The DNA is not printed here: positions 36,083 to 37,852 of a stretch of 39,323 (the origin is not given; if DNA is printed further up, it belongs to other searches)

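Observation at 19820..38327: Eleven-gene nan-like string: NanA + YhcH + ABC importer + redox enzyme coupled to non-canonical BNR propellers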

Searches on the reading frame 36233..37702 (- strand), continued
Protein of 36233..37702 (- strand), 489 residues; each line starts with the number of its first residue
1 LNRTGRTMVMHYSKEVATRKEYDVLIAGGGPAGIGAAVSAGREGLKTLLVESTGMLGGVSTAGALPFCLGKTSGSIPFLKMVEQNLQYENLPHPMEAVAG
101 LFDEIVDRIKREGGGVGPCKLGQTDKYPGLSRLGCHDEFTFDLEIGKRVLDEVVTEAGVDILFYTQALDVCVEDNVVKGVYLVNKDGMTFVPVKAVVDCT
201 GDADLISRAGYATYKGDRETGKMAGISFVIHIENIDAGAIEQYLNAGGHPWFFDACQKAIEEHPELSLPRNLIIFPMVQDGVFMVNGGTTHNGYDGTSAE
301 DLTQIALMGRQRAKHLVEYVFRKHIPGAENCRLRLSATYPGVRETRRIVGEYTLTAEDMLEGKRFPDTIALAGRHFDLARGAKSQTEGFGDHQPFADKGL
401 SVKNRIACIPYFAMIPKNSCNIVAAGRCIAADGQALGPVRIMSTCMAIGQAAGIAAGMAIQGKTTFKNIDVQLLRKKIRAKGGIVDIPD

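Call 44: find_encoding_contigs(protein=P0231, flank=10000, max_places=2)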
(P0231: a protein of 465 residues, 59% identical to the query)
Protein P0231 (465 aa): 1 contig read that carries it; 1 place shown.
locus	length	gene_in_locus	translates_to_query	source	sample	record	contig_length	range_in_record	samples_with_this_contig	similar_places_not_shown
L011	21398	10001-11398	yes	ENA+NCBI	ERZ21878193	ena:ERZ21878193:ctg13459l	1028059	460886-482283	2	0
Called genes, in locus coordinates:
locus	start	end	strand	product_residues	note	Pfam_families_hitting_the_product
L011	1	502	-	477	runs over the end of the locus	PF00884:Sulfatase, PF01663:Phosphodiest, PF16347:SGSH_C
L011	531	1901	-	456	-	PF03721:UDPG_MGDP_dh_N, PF00984:UDPG_MGDP_dh, PF03720:UDPG_MGDP_dh_C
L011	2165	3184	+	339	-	PF00356:LacI, PF13377:Peripla_BP_3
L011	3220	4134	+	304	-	PF04041:Glyco_hydro_130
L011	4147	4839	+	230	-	PF07963:N_methyl, PF07596:SBP_bac_10 (faint)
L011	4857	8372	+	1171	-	PF02018:CBM_4_9 (faint), PF06452:CBM9_1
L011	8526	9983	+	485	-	-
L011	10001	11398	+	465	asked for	PF00890:FAD_binding_2 (weak), PF01266:DAO (faint), PF01946:Thi4 (weak), PF07992:Pyr_redox_2 (faint), PF12831:FAD_oxidored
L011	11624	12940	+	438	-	PF02878:PGM_PMM_I, PF02879:PGM_PMM_II, PF02880:PGM_PMM_III, PF00408:PGM_PMM_IV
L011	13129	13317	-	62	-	-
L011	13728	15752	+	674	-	PF14871:GHL6, PF08532:Glyco_hydro_42M (weak)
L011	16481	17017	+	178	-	PF02834:LigT_PEase, PF13563:2_5_RNA_ligase2, PF02834:LigT_PEase (weak)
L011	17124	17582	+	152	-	PF07233:DUF1425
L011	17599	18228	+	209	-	PF13036:LpoB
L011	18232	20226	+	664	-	PF08206:OB_RNB, PF17876:CSD2 (faint), PF00773:RNB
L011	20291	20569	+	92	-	PF05015:HigB-like_toxin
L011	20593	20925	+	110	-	PF01381:HTH_3 (weak), PF15943:YdaS_toxin (faint)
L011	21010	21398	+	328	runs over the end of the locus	-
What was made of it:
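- PF12831 proteins are widespread in glycan loci of many phyla, for example L011 with GH130, CBM9 and a sulfatase (call 44).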

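Call 45: list_cluster_members(proteins=[P0154, P0004, P0005, P0006, P0007, P0008, P0010, P0012, P0017, P0074])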
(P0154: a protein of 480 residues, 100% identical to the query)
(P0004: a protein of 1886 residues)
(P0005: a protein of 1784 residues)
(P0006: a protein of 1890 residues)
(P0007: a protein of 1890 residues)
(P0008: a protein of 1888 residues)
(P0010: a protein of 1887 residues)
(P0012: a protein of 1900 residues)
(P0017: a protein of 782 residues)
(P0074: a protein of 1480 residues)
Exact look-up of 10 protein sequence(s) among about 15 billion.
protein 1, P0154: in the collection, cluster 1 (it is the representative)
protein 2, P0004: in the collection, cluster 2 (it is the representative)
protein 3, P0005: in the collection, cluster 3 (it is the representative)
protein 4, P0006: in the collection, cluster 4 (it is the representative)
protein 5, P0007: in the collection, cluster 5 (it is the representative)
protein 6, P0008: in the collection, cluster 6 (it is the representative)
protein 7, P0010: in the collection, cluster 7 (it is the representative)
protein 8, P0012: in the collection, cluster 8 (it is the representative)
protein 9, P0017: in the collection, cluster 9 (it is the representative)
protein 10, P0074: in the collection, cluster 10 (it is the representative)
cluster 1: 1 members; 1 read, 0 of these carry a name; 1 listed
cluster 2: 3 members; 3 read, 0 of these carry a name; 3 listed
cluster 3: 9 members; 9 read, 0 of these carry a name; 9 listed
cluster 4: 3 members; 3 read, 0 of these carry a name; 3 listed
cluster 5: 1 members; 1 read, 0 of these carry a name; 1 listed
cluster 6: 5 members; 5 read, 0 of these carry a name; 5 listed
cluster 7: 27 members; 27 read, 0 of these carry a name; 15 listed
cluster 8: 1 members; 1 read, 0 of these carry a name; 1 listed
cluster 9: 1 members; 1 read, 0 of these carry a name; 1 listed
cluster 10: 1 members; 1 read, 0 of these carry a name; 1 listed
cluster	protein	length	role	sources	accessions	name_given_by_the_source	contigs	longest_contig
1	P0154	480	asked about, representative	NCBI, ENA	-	-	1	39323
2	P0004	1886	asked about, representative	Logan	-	-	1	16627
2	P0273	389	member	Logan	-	-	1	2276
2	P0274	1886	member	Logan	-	-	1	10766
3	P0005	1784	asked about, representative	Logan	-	-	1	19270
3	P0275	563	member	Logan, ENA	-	-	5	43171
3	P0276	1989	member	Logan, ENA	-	-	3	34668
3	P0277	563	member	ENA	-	-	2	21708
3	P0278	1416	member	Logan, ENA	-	-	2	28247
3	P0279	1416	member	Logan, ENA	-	-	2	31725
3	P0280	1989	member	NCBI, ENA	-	-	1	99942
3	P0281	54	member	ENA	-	-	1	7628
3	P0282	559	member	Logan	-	-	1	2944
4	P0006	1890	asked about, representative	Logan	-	-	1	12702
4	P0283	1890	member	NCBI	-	-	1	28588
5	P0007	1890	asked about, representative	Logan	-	-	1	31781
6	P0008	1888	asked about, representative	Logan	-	-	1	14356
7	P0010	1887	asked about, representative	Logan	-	-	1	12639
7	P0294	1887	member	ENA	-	-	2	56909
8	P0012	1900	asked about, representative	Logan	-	-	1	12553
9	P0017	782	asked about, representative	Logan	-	-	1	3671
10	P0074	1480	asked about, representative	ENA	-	-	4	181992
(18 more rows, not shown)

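Call 46: find_encoding_contigs(protein=P0280, flank=10000, max_places=1)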
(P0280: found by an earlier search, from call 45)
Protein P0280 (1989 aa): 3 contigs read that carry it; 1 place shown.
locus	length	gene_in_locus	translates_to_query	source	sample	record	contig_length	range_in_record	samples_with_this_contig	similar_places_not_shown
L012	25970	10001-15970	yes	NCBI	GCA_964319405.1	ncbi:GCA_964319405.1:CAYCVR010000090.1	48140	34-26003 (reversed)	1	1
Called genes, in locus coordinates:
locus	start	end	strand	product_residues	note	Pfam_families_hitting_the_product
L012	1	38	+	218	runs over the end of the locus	-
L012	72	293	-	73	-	PF12844:HTH_19 (weak), PF13560:HTH_31, PF01381:HTH_3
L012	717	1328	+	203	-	PF27000:PH_gly_zipper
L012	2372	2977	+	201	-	PF00392:GntR, PF13412:HTH_24 (faint)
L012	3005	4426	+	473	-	PF00890:FAD_binding_2 (weak), PF01266:DAO (faint), PF12831:FAD_oxidored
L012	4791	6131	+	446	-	PF00884:Sulfatase, PF01663:Phosphodiest (weak), PF16347:SGSH_C (weak)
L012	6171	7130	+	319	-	PF00528:BPD_transp_1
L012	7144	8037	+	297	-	PF00528:BPD_transp_1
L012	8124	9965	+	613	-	-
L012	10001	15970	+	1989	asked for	PF06439:3keto-disac_hyd (faint), PF02012:BNR (faint), PF13088:BNR_2 (weak)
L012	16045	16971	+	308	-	PF00701:DHDPS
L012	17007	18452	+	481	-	PF06439:3keto-disac_hyd (weak)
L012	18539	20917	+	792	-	PF13088:BNR_2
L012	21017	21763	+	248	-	PF01738:DLH (weak), PF20434:BD-FAE, PF00561:Abhydrolase_1 (faint), PF07859:Abhydrolase_3, PF12697:Abhydrolase_6 (weak), PF00326:Peptidase_S9, PF12146:Hydrolase_4 (weak)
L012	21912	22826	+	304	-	PF01156:IU_nuc_hydro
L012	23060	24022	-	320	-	PF12833:HTH_18, PF00165:HTH_AraC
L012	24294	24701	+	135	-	-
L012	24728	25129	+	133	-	-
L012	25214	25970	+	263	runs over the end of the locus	?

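Call 47: find_encoding_contigs(protein=P0294, flank=10000, max_places=1)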
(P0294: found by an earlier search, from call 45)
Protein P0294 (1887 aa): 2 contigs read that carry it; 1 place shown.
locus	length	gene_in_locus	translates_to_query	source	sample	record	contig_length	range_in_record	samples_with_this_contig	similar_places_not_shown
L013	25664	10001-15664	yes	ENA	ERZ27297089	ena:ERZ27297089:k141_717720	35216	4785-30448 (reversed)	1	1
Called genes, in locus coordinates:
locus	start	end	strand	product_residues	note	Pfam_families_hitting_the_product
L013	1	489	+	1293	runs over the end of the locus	PF06439:3keto-disac_hyd (faint), PF14607:GxDLY, PF13472:Lipase_GDSL_2, PF14606:Lipase_GDSL_3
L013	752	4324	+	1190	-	PF06439:3keto-disac_hyd (weak)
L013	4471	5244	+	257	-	PF04909:Amidohydro_2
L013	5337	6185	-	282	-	PF12833:HTH_18, PF00165:HTH_AraC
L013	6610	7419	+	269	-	PF00528:BPD_transp_1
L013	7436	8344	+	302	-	PF00528:BPD_transp_1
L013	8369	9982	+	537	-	-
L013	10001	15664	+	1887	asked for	PF19763:DUF6250 (faint), PF13088:BNR_2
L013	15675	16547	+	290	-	PF00701:DHDPS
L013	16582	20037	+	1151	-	PF06439:3keto-disac_hyd (faint), PF21708:Glyco_hydro_59_C (weak)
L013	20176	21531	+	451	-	PF00232:Glyco_hydro_1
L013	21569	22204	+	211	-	PF04854:DUF624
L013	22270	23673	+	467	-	PF00890:FAD_binding_2 (weak), PF07992:Pyr_redox_2 (weak), PF12831:FAD_oxidored, PF13450:NAD_binding_8 (faint)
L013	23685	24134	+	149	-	PF04074:DUF386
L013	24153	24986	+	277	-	PF01261:AP_endonuc_2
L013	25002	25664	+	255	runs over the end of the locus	PF01261:AP_endonuc_2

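Call 64: predict_structure(alignment_id=A3)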
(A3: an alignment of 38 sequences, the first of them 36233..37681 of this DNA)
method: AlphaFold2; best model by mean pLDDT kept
length: 482 residues; sequences in the alignment: 38
mean_pLDDT: 89.9   pTM: 0.91
mean pLDDT of the five models: 89.9, 89.9, 89.1, 86.7, 84.1
residues with pLDDT >= 90: 327; 70-90: 123; 50-70: 26; < 50: 6
segments of 3 or more residues with pLDDT < 50: 378-382
pLDDT, mean of each block of 10 residues (from residue 1): 79 98 97 98 96 88 80 85 85 95 93 90 85 91 98 97 97 96 98 95 91 78 95 96 94 95 91 91 79 90 93 97 94 85 94 92 80 50 57 79 97 96 86 89 98 98 98 96 74
secondary structure, 60 per line:
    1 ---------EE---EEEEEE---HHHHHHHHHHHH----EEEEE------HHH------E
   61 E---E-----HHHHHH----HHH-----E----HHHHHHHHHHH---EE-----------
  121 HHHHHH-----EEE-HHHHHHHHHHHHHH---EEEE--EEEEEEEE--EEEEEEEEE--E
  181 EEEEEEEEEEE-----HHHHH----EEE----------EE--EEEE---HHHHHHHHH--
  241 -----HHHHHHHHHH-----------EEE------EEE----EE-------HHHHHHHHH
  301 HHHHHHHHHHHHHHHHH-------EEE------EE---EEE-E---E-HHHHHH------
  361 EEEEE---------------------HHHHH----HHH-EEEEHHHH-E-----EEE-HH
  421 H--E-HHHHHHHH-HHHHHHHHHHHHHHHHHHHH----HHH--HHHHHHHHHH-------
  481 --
elements in order: E15-20 H24-35 E40-44 H71-76 H94-104 H121-126 E132-134 H136-149 E153-156 E159-166 E169-177 E180-191 H197-201 E206-208 E223-226 H230-238 H246-255 E267-269 E276-278 H292-317 E325-327 E339-341 H349-354 E361-365 H387-391 E400-403 H404-407 E415-417 H426-433 H435-454 H464-473

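Call 66: fold_search(model_id=the predicted structure, library=pdb)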
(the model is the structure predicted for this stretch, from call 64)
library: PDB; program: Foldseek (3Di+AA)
matches with E <= 10: 1959; with E <= 0.001: 1457
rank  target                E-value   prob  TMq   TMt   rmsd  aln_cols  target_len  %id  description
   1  3oz2                  4.6e-14  1.00  0.40  0.47  10.6       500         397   15  Crystal structure of a geranylgeranyl bacteriochlorophyll reductase-like (Ta0516) from Thermoplasma acidophilum at 1.60  (released 2010-10-27)
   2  8a8o_B                3.6e-13  1.00  0.35  0.31  14.2       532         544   16  PAPS reductase from Methanothermococcus thermolithotrophicus refined to 1.45 A (released 2023-04-26)
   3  5vqb_A                6.6e-13  1.00  0.39  0.39   9.7       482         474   13  Crystal structure of rifampin monooxygenase from Streptomyces venezuelae, complex with FAD (released 2017-08-16)
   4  6aio_B                7.0e-13  1.00  0.43  0.52  10.4       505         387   11  Crystal structure of p-nitrophenol 4-monooxygenase PnpA from Pseudomonas putida DLL-E4 (released 2018-10-31)
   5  6aio_A                7.0e-13  1.00  0.42  0.51  10.5       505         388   12  Crystal structure of p-nitrophenol 4-monooxygenase PnpA from Pseudomonas putida DLL-E4 (released 2018-10-31)
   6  4k2x_B                9.5e-13  1.00  0.39  0.39   9.6       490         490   13  OxyS anhydrotetracycline hydroxylase from Streptomyces rimosus (released 2013-05-15)
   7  6ain_A                1.1e-12  1.00  0.43  0.51  10.5       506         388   11  Crystal structure of p-nitrophenol 4-monooxygenase PnpA from Pseudomonas putida DLL-E4 (released 2018-10-31)
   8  6ain_B                1.8e-12  1.00  0.43  0.51  10.5       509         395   11  Crystal structure of p-nitrophenol 4-monooxygenase PnpA from Pseudomonas putida DLL-E4 (released 2018-10-31)
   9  4k2x_A                2.0e-12  1.00  0.38  0.38  10.3       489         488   13  OxyS anhydrotetracycline hydroxylase from Streptomyces rimosus (released 2013-05-15)
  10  1y56_B                2.4e-12  1.00  0.40  0.48  11.3       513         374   13  Crystal structure of L-proline dehydrogenase from P.horikoshii (released 2005-07-26)
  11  8a8o_A                2.5e-12  1.00  0.35  0.31  14.3       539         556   16  PAPS reductase from Methanothermococcus thermolithotrophicus refined to 1.45 A (released 2023-04-26)
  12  7cyx_A                2.7e-12  1.00  0.36  0.45  14.6       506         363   14  Crystal strcuture of Glycine oxidase from Bacillus cereus ATCC 14579 (released 2020-10-14)
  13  5vqb_B                2.8e-12  1.00  0.38  0.39  11.2       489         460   12  Crystal structure of rifampin monooxygenase from Streptomyces venezuelae, complex with FAD (released 2017-08-16)
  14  2i0z                  3.2e-12  1.00  0.33  0.37  16.6       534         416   13  Crystal structure of a FAD binding protein from Bacillus cereus, a putative NAD(FAD)-utilizing dehydrogenases (released 2006-08-22)
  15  3m0o_A                3.6e-12  1.00  0.32  0.39  14.4       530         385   12  Crystal Structure of the Lys265Met mutant of monomeric sarcosine oxidase (released 2010-04-21)
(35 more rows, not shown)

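Call 79: find_related_loci(query=A3, collection=metagenome_contigs, flank=10000)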
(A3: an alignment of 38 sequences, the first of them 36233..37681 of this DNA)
Query A3 (482 aa) in metagenome_contigs; peptide patterns used: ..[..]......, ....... (x = any residue, [..] = any of these).
237 stretches matched a pattern; 92 encode a relative of the query (tblastn E <= 1e-3); the best 80 are kept; 80 distinct loci.
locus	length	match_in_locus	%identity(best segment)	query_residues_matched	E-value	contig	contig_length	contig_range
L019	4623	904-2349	100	1-482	0e+0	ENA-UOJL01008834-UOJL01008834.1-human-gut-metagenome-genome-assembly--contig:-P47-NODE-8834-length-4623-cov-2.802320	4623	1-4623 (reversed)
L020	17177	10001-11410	62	1-479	0e+0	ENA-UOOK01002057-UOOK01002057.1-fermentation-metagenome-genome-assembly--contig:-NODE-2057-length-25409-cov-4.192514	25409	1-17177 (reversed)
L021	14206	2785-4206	61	1-479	1e-178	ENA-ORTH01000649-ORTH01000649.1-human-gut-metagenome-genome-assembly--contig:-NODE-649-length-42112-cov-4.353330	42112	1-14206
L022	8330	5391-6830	55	1-482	1e-178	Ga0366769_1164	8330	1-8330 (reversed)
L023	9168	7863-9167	63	16-459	2e-178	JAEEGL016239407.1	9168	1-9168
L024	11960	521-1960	55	1-482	2e-178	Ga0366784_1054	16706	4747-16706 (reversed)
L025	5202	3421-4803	59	13-482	8e-179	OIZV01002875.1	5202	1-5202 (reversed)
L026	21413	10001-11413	59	3-480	2e-177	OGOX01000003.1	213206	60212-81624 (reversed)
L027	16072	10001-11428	58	3-480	5e-171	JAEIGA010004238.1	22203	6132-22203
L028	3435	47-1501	54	3-479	1e-172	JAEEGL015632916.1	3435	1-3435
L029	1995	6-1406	53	8-478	4e-172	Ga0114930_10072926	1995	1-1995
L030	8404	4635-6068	53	2-479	1e-155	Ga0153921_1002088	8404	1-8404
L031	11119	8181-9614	53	2-479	1e-155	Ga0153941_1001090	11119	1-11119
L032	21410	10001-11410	60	1-479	0e+0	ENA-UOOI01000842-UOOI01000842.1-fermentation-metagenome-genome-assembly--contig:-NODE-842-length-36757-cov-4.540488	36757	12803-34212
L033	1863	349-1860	56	3-465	2e-132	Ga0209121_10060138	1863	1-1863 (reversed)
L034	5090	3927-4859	57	15-320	4e-117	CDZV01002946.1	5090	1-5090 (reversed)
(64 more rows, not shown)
